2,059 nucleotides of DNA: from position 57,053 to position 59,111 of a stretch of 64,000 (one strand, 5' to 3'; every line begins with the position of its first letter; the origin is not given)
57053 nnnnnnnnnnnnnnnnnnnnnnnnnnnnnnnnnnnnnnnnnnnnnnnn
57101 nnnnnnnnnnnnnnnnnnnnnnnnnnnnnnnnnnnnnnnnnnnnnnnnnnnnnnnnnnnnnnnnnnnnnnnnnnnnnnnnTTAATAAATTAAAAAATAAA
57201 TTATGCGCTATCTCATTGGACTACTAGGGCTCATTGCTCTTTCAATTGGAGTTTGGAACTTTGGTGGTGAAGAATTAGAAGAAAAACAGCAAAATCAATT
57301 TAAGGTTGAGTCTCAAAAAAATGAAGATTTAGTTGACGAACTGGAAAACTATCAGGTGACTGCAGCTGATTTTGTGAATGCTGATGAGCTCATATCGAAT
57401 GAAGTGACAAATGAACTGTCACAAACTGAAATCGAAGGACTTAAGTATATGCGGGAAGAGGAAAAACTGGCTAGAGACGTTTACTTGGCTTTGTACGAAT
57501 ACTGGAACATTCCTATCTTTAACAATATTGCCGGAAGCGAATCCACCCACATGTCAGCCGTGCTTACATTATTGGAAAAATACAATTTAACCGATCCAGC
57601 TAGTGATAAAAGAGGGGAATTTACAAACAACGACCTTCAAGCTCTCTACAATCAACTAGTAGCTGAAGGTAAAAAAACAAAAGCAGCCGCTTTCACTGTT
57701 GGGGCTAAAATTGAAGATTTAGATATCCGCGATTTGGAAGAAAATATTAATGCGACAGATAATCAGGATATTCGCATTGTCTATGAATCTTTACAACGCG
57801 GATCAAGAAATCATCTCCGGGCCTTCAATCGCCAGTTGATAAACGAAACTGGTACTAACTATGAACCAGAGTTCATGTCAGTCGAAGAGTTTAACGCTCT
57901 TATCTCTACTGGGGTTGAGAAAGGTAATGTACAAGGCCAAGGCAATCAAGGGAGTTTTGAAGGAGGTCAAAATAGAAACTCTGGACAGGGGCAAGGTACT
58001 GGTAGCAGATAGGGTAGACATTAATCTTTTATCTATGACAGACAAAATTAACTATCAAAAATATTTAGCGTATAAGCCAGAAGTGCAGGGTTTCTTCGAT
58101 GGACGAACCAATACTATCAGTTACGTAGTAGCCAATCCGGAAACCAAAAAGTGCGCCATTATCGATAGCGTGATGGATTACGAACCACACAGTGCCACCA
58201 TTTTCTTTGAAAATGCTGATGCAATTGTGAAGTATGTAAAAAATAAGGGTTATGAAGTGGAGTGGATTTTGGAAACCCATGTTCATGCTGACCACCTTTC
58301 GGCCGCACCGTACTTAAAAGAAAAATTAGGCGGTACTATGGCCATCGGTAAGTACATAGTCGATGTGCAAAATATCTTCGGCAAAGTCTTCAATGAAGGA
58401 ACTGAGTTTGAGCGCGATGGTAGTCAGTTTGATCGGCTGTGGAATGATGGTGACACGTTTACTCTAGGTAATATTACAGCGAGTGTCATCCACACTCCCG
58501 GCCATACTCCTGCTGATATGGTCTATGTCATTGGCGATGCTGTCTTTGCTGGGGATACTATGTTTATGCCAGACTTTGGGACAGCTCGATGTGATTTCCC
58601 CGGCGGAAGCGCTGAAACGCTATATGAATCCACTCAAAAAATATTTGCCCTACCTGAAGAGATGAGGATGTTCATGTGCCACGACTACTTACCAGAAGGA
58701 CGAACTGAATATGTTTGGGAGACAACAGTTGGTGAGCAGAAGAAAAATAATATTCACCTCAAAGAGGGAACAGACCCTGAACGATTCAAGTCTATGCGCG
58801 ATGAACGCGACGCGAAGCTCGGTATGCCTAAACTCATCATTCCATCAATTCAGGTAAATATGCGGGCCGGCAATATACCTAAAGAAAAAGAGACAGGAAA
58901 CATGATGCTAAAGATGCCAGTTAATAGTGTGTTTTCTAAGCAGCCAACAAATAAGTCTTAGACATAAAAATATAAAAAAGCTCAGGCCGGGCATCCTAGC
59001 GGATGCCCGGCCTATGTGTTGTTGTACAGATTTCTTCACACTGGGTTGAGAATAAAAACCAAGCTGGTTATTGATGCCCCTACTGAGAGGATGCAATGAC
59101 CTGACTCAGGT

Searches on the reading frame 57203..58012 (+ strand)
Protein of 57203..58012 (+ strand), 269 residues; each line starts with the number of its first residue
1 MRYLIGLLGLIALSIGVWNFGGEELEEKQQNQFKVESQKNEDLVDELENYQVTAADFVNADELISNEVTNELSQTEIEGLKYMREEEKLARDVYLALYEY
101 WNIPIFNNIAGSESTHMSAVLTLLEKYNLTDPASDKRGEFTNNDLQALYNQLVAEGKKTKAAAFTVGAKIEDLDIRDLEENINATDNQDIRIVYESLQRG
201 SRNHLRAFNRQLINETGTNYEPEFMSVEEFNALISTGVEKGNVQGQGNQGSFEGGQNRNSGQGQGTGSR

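Call 48: search_protein_families(library=pfam, proteins=[window:57203-58012:+], max_evalue=0.001)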
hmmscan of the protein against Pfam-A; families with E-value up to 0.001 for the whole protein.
window:57203-58012:+ (269 aa): 1 family
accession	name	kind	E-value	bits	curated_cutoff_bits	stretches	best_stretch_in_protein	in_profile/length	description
PF09968.15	DUF2202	-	2.6e-57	193.6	22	1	76-235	1-160/162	Uncharacterized protein domain (DUF2202)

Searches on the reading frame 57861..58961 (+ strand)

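Call 48: search_protein_families(library=pfam, proteins=[window:57861-58961:+], max_evalue=0.001)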
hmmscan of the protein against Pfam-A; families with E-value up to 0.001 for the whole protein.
window:57861-58961:+ (366 aa): 1 family
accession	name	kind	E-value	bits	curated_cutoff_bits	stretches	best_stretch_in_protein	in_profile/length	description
PF00753.33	Lactamase_B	-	9.8e-17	62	22.7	1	87-274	8-196/196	Metallo-beta-lactamase superfamily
